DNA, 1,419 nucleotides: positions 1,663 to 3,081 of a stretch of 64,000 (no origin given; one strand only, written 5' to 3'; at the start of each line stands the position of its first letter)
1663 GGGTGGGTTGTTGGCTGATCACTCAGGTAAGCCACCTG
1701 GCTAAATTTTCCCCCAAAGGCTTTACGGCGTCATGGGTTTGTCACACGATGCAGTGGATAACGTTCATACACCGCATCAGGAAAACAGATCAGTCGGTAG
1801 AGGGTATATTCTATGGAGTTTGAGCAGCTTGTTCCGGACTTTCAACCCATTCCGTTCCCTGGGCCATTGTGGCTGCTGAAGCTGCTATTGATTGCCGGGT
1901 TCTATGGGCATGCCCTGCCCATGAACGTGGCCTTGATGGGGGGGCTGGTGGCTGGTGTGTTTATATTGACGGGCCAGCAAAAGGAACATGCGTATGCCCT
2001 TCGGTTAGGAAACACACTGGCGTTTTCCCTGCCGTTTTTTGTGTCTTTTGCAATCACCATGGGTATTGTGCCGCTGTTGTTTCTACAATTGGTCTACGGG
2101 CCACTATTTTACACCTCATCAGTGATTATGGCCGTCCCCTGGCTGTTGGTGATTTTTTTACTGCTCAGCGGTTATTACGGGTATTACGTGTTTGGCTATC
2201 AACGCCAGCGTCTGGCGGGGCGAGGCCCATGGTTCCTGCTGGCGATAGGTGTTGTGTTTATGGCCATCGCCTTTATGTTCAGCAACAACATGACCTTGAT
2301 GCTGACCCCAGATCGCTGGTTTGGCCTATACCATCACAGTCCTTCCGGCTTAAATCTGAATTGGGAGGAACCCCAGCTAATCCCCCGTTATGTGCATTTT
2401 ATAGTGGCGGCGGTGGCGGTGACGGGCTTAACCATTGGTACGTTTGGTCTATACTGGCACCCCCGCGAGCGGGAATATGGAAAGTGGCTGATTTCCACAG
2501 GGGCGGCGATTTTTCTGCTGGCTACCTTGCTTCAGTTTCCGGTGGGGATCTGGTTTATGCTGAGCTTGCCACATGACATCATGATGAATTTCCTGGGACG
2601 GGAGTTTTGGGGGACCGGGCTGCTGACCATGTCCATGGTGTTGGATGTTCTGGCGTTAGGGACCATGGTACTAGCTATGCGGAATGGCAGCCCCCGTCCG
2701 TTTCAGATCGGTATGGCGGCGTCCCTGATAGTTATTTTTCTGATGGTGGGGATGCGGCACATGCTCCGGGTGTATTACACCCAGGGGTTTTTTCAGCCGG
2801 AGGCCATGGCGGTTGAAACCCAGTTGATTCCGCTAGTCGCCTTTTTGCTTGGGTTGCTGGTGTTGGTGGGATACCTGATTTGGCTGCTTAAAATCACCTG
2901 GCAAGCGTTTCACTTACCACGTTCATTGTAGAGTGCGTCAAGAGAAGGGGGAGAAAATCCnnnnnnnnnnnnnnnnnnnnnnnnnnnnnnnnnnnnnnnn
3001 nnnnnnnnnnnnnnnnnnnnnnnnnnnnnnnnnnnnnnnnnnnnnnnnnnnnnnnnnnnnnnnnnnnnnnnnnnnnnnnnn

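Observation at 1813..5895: b6f-type Rieske/cytochrome b operon bracketed by two CydA-like 'bd-like' proteins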

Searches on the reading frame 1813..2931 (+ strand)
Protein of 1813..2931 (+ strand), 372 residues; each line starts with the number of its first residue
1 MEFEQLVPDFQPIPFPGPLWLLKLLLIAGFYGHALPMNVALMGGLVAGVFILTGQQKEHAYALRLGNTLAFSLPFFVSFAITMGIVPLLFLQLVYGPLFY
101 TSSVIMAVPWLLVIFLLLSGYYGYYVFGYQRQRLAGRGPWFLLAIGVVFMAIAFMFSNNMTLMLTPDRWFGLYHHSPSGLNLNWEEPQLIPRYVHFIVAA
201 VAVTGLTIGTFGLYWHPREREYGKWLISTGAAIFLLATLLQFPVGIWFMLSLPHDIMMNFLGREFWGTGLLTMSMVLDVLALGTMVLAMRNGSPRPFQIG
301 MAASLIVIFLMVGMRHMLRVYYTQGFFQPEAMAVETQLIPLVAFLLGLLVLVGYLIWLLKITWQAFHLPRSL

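Call 3: search_protein_families(library=pfam, proteins=[window:1813-2931:+], max_evalue=1)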
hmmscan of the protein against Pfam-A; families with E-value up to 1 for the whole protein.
window:1813-2931:+ (372 aa): 0 families

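Call 4: search_protein_families(library=ncbifam, proteins=[window:1813-2931:+], max_evalue=1)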
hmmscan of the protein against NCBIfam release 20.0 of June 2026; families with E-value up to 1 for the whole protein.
window:1813-2931:+ (372 aa): 0 families

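Call 8: find_homologous_proteins(query=window:1813-2931:+)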
Query window:1813-2931:+ (372 aa): 131 proteins with E <= 0.001 among 8000 candidates; the best 120 are listed.
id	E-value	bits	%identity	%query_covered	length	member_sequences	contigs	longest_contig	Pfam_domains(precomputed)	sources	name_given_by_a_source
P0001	5.2e-241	818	100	100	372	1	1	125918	-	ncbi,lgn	-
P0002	4.1e-143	495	62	99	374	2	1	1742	-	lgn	-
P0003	2.1e-142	493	60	99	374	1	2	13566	-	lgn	-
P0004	3.2e-142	492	60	98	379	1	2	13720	-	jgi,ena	jgi:hypothetical protein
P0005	4.0e-141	489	60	98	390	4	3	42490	-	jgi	jgi:hypothetical protein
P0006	6.1e-141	488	60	99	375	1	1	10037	-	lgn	-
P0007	1.4e-140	487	62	100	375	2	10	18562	-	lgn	-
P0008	2.8e-140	486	60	99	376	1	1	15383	-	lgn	-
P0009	7.6e-139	481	59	99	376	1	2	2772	-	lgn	-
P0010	2.1e-135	470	59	100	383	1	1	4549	-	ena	-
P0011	9.2e-134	465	57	98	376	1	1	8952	-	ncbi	-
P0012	1.3e-133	464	56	99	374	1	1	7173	-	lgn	-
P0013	2.3e-133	463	58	98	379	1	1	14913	-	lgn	-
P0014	4.5e-131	456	56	99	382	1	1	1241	-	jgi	jgi:hypothetical protein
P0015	7.0e-131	455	59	98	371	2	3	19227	-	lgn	-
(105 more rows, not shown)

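Call 20: search_solved_structures(query=window:1813-2931:+, max_evalue=10)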
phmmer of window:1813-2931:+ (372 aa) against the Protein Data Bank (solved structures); distinct sequences matched with E-value up to 10: 1.
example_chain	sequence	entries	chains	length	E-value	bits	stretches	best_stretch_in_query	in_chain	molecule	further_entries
9qqs_A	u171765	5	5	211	0.031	16.8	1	187-248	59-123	Modulator of smoothened protein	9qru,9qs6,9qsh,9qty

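Call 25: search_solved_structures(query=A1, max_evalue=10, show_alignments=2)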
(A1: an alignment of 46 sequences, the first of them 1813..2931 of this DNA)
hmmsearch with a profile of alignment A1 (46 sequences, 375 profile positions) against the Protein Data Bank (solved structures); distinct sequences matched with E-value up to 10: 0.

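Call 28: find_related_loci(query=A1, collection=genome_contigs, flank=6000)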
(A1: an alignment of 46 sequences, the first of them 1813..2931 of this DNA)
Query A1 (372 aa) in genome_contigs; peptide patterns used: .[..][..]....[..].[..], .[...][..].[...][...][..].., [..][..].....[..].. (x = any residue, [..] = any of these).
599 stretches matched a pattern (row limit reached: there are more); 555 encode a relative of the query (tblastn E <= 1e-3); the best 80 are kept; 80 distinct loci.
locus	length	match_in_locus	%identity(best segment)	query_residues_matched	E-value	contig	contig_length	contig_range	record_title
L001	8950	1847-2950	54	4-370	1e-123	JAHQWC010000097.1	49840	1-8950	MAG: Vampirovibrio sp. isolate MAG.114 Posi_114-P53909, whole genome shotgun sequence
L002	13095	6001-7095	50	10-367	4e-114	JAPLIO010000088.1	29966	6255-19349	MAG: Candidatus Melainabacteria bacterium isolate LacPavin_0419_WC70S_MAG_44_8 LacPavin_0419_WC70S_scaffold_90710, whole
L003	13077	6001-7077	47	7-365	2e-109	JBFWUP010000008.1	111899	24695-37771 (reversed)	MAG: Candidatus Melainabacteria bacterium isolate CA_2019_TPBF_73 NODE_1582_length_111899_cov_47.281895_TPBF, whole geno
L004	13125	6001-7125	46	1-369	1e-106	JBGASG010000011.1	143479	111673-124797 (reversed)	MAG: Candidatus Obscuribacteraceae bacterium isolate MAG_AAO_H10.39 AAOH10-39_opera_contig_655, whole genome shotgun seq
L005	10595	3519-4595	47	7-367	1e-102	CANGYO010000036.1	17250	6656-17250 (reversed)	MAG: Vampirovibrionales bacterium isolate RE-15aug16-9 genome assembly, contig: RE-15aug16-C4329, whole genome shotgun s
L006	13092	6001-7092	49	1-367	6e-102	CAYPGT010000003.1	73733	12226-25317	MAG TPA_asm: uncultured Gammaproteobacteria bacterium isolate SRP150892_co2_480 genome assembly, contig: NODE_320_length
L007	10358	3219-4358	46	1-371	4e-100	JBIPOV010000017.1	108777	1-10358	MAG: Candidatus Obscuribacteraceae bacterium isolate ME2014-09-24_3300034019_group5_bin156 Rohwer_bin1402_scaffold_53_c1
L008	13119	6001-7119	45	1-367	4e-98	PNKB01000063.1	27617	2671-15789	MAG: Cyanobacteria bacterium PR.3.49 PR_1000565_27617, whole genome shotgun sequence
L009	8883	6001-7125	43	1-366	1e-97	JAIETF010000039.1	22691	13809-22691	MAG: Candidatus Obscuribacterales bacterium isolate time.spades.CONCOCT.1kb_020 c_000000000225, whole genome shotgun seq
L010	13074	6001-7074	44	5-365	4e-97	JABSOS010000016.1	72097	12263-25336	MAG: Candidatus Caenarcanales bacterium isolate DT_14 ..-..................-1_scaffold_16, whole genome shotgun sequence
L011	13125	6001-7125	43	1-366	5e-97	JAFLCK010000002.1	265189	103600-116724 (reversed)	MAG: Candidatus Obscuribacter phosphatis isolate UWPOB_OBS1 gnl_X_NNKDJJKM_2, whole genome shotgun sequence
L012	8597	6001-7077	44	4-365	1e-95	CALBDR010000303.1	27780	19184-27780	MAG TPA_asm: uncultured Candidatus Melainabacteria bacterium isolate ERR1995206_bin.70_CONCOCT_v1.1_MAG genome assembly,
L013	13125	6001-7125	43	1-370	1e-94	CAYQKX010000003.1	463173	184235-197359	MAG TPA_asm: uncultured Candidatus Obscuribacterales bacterium isolate SRP287051_co1_96 genome assembly, contig: NODE_20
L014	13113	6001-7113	44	1-365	5e-94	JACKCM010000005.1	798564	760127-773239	MAG: Candidatus Obscuribacterales bacterium isolate HK-STAS-CYAN-1 HK-STAS-CYAN-1_5, whole genome shotgun sequence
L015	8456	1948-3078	44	1-367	2e-93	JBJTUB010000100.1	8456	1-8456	MAG: Vampirovibrionales bacterium isolate samp_4445_VAMB_521 samp_4445_240390, whole genome shotgun sequence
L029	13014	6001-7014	39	1-337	1e-74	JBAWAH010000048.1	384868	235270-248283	MAG: Bacteroidota bacterium isolate MFD09378_ilm_asm_bin8 k127_71890, whole genome shotgun sequence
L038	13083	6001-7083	37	1-360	2e-69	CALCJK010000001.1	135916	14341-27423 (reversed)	MAG: uncultured bacterium isolate H1_Bin_METABAT__173_sub_1 genome assembly, contig: c_000000359281, whole genome shotgu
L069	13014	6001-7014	37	8-358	7e-59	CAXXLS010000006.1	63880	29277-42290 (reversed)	MAG: Geopsychrobacteraceae bacterium isolate 317fd568-e5dc-41c8-b78d-107954c7a258 genome assembly, contig: contig_6, who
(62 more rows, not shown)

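Call 36: predict_structure(alignment_id=A1)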
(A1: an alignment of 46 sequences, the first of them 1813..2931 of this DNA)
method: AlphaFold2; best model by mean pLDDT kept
length: 372 residues; sequences in the alignment: 46
mean_pLDDT: 93.8   pTM: 0.91
mean pLDDT of the five models: 93.8, 93.6, 93.3, 93.3, 92.4
residues with pLDDT >= 90: 305; 70-90: 57; 50-70: 8; < 50: 2
segments of 3 or more residues with pLDDT < 50: none
pLDDT, mean of each block of 10 residues (from residue 1): 66 88 96 97 98 97 97 95 92 94 95 97 96 93 98 97 93 89 96 98 98 97 98 98 97 97 98 98 98 98 98 97 90 88 89 89 79 52
secondary structure, 60 per line:
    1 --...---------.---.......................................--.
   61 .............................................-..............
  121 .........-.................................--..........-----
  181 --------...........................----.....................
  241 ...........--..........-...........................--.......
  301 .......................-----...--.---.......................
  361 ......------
elements in order: H19-57 H60-105 H107-129 H131-163 H166-175 H189-215 H220-251 H254-263 H265-291 H294-323 H338-366

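Call 40: search_protein_families(library=pfam, proteins=[L038:2029-3117:+, L038:3403-4707:+, L038:4704-5999:+, L038:7164-7943:+, L029:1657-3207:+, L029:3204-4571:+, L029:7191-8243:+, L029:8259-9359:+, L069:8381-9892:+, L069:3243-4574:+], max_evalue=0.001)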
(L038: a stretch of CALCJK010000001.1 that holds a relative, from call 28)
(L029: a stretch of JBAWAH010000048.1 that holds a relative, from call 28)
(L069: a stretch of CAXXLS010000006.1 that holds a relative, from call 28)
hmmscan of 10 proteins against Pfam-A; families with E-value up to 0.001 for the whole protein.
L038:2029-3117:+ (362 aa): 8 families
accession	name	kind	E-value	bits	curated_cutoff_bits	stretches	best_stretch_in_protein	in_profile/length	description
PF10609.15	ParA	-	7.3e-103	343.7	27.1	1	97-339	1-245/246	NUBPL iron-transfer P-loop NTPase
PF01883.24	FeS_assembly_P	-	1.3e-21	77.1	23.5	1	7-77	3-73/73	Iron-sulfur cluster assembly protein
PF01656.29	CbiA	-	5.4e-12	46.2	25.4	1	102-219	1-54/125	CobQ/CobB/MinD/ParA nucleotide binding domain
PF13614.12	AAA_31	-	6.9e-10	39.6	27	1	100-140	2-42/177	AAA domain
PF09140.17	MipZ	-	6.3e-08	32.7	20.7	1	101-214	2-108/262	ATPase MipZ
PF02374.21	ArsA_ATPase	-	3.1e-06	27.1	24.3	1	104-137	5-38/305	Anion-transporting ATPase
PF00142.24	Fer4_NifH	-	1.6e-05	25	25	1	106-152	6-52/271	4Fe-4S iron sulfur cluster binding proteins, NifH/frxC family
PF13481.12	AAA_25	-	0.0007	19.7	27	0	84-127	15-60/195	AAA domain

L038:3403-4707:+ (434 aa): 2 families
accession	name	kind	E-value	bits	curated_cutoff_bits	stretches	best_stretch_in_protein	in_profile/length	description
PF01654.22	Cyt_bd_oxida_I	-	1.8e-14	53.6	26.2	1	17-196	6-192/418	Cytochrome bd terminal oxidase subunit I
PF13442.11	Cytochrome_CBB3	-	1.1e-08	35.7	27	1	354-420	3-68/68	Cytochrome C oxidase, cbb3-type, subunit III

L038:4704-5999:+ (431 aa): 2 families
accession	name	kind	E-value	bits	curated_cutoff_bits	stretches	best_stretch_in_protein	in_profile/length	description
PF01654.22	Cyt_bd_oxida_I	-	1.5e-21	76.9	26.2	1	15-230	4-225/418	Cytochrome bd terminal oxidase subunit I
PF13442.11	Cytochrome_CBB3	-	1.4e-06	29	27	1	353-420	2-68/68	Cytochrome C oxidase, cbb3-type, subunit III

L038:7164-7943:+ (259 aa): 1 family
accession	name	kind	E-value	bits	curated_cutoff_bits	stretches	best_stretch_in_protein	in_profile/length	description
PF02535.28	Zip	-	1.6e-27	97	35.1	2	117-255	177-322/323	ZIP Zinc transporter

L029:1657-3207:+ (516 aa): 10 families
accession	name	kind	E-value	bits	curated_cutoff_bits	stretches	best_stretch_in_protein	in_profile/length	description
PF13426.13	PAS_9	-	1.1e-34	119.2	27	2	178-279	3-103/103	PAS domain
PF00989.32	PAS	-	1.9e-32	112.1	22.6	2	167-277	2-113/113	PAS fold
PF02518.31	HATPase_c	-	3.9e-26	92.1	26.4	1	404-510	3-110/111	Histidine kinase-, DNA gyrase B-, and HSP90-like ATPase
PF08448.16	PAS_4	-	4.7e-21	75.5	23.1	2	179-281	8-109/110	PAS fold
PF08447.18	PAS_3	-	1.7e-14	54.3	25.6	1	188-273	1-88/89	PAS fold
PF00512.31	HisKA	-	1.8e-11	44.4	26.9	1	297-357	3-63/66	His Kinase A (phospho-acceptor) domain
PF14501.12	HATPase_c_5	-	9.1e-05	22.8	22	1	406-496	5-91/102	GHKL domain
PF07568.18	HisKA_2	-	0.00017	22.1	22.3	1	303-353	2-52/76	Histidine kinase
PF24820.1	Diguanyl_cycl_sensor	-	0.00021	21.6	28.1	0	53-113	5-65/109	Diguanylate cyclase-like sensor domain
PF13188.13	PAS_8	-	0.00043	20.5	21.8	0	182-208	17-44/65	PAS domain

L029:3204-4571:+ (455 aa): 12 families
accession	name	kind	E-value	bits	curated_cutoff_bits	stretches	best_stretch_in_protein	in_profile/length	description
PF00158.32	Sigma54_activat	-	1.1e-71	240.3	20.2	1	143-309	1-167/168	Sigma-54 interaction domain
PF00072.30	Response_reg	-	5.6e-34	117.1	30.2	1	5-114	1-110/111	Response regulator receiver domain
PF25601.1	AAA_lid_14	-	1.7e-25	89.1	27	1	316-393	2-79/87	AAA+ ATPase lid domain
PF14532.12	Sigma54_activ_2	-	6.6e-21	75.4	25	1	144-314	1-138/138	Sigma-54 interaction domain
PF07728.20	AAA_5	-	1.1e-08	35.6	22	1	167-287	2-125/139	AAA domain (dynein-related subfamily)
PF02954.25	HTH_8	-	1.3e-08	34.8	22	1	408-447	2-41/42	Bacterial regulatory protein, Fis family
PF07726.17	AAA_3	-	0.00011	22.6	27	1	167-284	2-111/131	ATPase family associated with various cellular activities (AAA)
PF00004.35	AAA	-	0.00012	23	21.2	1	167-285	1-110/131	ATPase family associated with various cellular activities (AAA)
PF13191.12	AAA_16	-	0.00014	22.8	32.6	1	144-203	3-63/167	AAA ATPase domain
PF20720.3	nSTAND3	-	0.00025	21.2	27.2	0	149-198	2-51/155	Novel STAND NTPase 3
PF00493.29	MCM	-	0.00078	19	23.3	0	163-286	56-174/224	MCM P-loop domain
PF01078.27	Mg_chelatase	-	0.00084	19.2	20.3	0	227-285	98-158/207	Magnesium chelatase, subunit ChlI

L029:7191-8243:+ (350 aa): 3 families
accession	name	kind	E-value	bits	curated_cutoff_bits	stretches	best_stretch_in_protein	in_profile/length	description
PF13419.12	HAD_2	-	5.7e-31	108.4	23.8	1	131-310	1-178/178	Haloacid dehalogenase-like hydrolase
PF00702.32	Hydrolase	-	4.1e-26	93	26.4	1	128-304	1-191/191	haloacid dehalogenase-like hydrolase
PF13242.12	Hydrolase_like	-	8.8e-06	26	22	1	266-312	3-50/75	HAD-hyrolase-like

L029:8259-9359:+ (366 aa): 1 family
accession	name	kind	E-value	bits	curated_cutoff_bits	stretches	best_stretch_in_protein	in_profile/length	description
PF01263.26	Aldose_epim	-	4.3e-90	302.6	27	1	42-360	5-297/299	Aldose 1-epimerase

L069:8381-9892:+ (503 aa): 4 families
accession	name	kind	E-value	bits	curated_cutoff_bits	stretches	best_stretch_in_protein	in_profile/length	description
PF14522.11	Cytochrome_C7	-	8.4e-09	35.6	24.8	0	345-446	14-66/67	Cytochrome c7 and related cytochrome c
PF22113.1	Mtrc-MtrF_II-IV_dom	-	8.7e-09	35.6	30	1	320-490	7-166/176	Outer membrane cytochrome MtrC/MtrF-like, domains II/IV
PF14537.11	Cytochrom_c3_2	-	5.7e-05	23.9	25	0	433-489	20-66/79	Cytochrome c3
PF09699.15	Paired_CXXCH_1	-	0.00075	19.6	20.6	0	434-459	1-26/41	Doubled CXXCH motif (Paired_CXXCH_1)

L069:3243-4574:+ (443 aa): 4 families
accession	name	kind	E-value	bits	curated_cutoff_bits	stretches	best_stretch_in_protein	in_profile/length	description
PF24961.1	NfeD_membrane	-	2.2e-26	92.6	26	1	239-354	1-116/119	NfeD integral membrane domain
PF25145.1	NfeD1b_N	-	5.5e-16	59.2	40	1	27-191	2-158/189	NfeD1b, N-terminal domain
PF01957.25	NfeD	-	4.1e-12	46.6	29.1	1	372-430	2-57/57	NfeD-like C-terminal, partner-binding domain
PF01972.22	SDH_protease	-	0.00036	20.1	31.3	1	55-142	90-171/286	ClpP-like SDH-type serine proteinase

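Call 43: search_protein_representatives(alignment_id=A1)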
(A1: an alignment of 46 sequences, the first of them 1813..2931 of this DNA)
Query: 46 sequences, 375 profile positions. Proteins with E-value up to 0.001 (for the whole library): 2493; up to 1e-10: 1577; up to 1e-30: 728. The best 150 are listed.
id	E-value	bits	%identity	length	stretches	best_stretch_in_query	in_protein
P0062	2.6e-151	520.3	-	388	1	1-373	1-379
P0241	2.2e-146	504.1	-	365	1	4-367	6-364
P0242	3.0e-140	483.9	-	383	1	3-371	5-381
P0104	8.1e-135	466.0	-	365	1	5-367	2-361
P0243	2.0e-129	448.3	-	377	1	1-370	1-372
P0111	8.6e-124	429.7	-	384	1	5-371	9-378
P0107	9.9e-124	429.5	-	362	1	7-368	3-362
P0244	2.5e-122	424.9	-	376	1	4-368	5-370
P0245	4.8e-121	420.7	-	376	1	5-370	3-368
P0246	3.6e-119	414.5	-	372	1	4-370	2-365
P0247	3.7e-117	407.9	-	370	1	6-371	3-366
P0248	5.7e-113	394.1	-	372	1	4-369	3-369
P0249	6.4e-113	393.9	-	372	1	2-368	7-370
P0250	5.3e-112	390.9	-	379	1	5-369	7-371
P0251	6.9e-112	390.5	-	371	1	5-361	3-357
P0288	5.5e-92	325.0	-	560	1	5-366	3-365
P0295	6.0e-90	318.3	-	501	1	6-365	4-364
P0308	5.7e-88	311.8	-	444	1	3-370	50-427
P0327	1.8e-84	300.3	-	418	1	1-266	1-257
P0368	2.3e-78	280.2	-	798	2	6-361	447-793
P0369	6.9e-78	278.6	-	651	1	6-364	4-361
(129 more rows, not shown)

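Call 54: search_protein_families(library=pfam, proteins=[P0368, P0369, P0288, P0295, P0308, P0327], max_evalue=0.01)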
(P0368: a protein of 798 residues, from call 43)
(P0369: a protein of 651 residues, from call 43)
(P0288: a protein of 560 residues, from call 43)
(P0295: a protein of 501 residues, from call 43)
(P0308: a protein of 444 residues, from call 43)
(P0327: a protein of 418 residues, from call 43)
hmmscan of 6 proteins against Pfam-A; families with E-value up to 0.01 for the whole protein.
P0368 (798 aa): 2 families
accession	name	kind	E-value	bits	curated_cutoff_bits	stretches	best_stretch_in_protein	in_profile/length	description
PF01654.22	Cyt_bd_oxida_I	-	3.8e-14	52.5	26.2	1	18-201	7-197/418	Cytochrome bd terminal oxidase subunit I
PF13442.11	Cytochrome_CBB3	-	8.2e-07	29.7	27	1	349-416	3-68/68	Cytochrome C oxidase, cbb3-type, subunit III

P0369 (651 aa): 4 families
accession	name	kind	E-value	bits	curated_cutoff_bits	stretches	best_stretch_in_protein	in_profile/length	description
PF11604.15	CusF_Ec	-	4.8e-13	49.2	27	1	395-450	2-56/72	Copper binding periplasmic protein CusF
PF02630.20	SCO1-SenC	-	1.1e-12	48.6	22.8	1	493-609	6-111/134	SCO1/SenC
PF08534.16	Redoxin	-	0.00016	21.9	26.6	1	484-634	2-135/148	Redoxin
PF25592.1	DUF7937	-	0.00048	19.5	31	1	34-358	109-397/402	Domain of unknown function (DUF7937)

P0288 (560 aa): 1 family
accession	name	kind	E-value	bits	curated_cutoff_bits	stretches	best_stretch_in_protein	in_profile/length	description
PF11845.13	Tll0287-like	-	3.3e-28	99.4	24.1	1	394-558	11-144/144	Tll0287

P0295 (501 aa): 0 families

P0308 (444 aa): 0 families

P0327 (418 aa): 0 families

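Call 68: find_encoding_contigs(protein=P0001, flank=10000, max_places=3)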
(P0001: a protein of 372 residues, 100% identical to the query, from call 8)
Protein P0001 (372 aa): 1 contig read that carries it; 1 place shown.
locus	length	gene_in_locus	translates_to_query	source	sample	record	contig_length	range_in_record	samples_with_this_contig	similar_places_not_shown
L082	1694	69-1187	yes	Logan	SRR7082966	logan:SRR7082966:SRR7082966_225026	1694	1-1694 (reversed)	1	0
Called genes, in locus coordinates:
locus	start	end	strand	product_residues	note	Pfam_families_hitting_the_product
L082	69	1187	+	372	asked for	-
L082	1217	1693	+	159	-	PF00355:Rieske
